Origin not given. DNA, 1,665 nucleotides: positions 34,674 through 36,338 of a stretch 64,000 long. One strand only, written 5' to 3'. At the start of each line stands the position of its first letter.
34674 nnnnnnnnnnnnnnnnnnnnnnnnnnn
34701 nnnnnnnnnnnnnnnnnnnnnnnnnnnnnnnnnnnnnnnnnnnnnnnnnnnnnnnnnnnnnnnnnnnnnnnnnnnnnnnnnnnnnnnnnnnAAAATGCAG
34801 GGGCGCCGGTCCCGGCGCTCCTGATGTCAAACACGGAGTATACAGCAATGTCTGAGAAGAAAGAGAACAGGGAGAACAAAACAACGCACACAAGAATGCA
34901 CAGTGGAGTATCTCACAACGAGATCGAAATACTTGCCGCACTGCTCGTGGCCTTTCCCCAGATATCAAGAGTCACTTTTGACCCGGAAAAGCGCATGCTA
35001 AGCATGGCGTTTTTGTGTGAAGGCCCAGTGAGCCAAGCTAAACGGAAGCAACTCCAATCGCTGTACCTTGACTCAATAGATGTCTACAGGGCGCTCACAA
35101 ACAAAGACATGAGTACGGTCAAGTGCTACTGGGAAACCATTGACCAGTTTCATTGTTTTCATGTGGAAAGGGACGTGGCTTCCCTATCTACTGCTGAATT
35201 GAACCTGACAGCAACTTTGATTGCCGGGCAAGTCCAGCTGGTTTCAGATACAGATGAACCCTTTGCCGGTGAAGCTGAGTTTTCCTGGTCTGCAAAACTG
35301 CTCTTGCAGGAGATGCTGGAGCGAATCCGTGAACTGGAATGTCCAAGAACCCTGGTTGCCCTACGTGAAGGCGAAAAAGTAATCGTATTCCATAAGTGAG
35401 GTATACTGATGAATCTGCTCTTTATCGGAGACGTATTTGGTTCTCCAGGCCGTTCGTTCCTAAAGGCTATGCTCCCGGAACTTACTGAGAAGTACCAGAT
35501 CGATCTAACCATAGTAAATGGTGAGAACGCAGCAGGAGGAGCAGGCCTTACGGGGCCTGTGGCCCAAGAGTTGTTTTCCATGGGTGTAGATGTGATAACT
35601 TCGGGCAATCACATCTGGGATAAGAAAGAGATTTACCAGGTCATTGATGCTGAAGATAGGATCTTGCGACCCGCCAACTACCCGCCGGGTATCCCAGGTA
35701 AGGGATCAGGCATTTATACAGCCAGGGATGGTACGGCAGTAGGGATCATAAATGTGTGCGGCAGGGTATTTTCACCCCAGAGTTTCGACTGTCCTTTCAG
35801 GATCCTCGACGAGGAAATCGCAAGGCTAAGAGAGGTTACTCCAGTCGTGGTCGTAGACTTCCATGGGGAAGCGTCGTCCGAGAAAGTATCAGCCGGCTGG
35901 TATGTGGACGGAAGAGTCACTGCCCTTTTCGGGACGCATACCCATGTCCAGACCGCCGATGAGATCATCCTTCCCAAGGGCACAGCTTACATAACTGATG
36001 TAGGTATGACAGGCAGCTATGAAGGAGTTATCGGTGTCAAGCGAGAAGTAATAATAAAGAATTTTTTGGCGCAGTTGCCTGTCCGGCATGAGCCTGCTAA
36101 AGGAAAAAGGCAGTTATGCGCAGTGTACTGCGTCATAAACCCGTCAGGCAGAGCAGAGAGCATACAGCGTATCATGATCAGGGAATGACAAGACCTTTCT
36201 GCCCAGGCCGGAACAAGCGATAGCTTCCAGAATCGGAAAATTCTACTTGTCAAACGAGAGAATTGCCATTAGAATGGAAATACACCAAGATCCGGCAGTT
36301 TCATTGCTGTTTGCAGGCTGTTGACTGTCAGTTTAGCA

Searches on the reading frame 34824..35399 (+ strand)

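Call 51: search_protein_families(library=pfam, proteins=[window:34824-35399:+], max_evalue=0.001)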
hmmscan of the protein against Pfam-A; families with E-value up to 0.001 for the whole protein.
window:34824-35399:+ (191 aa): 1 family
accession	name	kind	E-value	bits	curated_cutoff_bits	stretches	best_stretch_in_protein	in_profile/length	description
PF13495.12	Phage_int_SAM_4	-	0.0006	20.6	27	0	88-127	8-47/85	Phage integrase, N-terminal SAM-like domain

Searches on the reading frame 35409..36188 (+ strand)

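Call 51: search_protein_families(library=pfam, proteins=[window:35409-36188:+], max_evalue=0.001)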
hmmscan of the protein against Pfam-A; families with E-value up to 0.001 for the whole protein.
window:35409-36188:+ (259 aa): 2 families
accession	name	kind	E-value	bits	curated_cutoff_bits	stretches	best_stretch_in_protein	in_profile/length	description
PF13277.11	YmdB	-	1.1e-104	349.6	27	1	4-255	1-253/253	YmdB-like protein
PF00149.33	Metallophos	-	1.6e-09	38.9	21.5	1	1-180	1-190/191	Calcineurin-like phosphoesterase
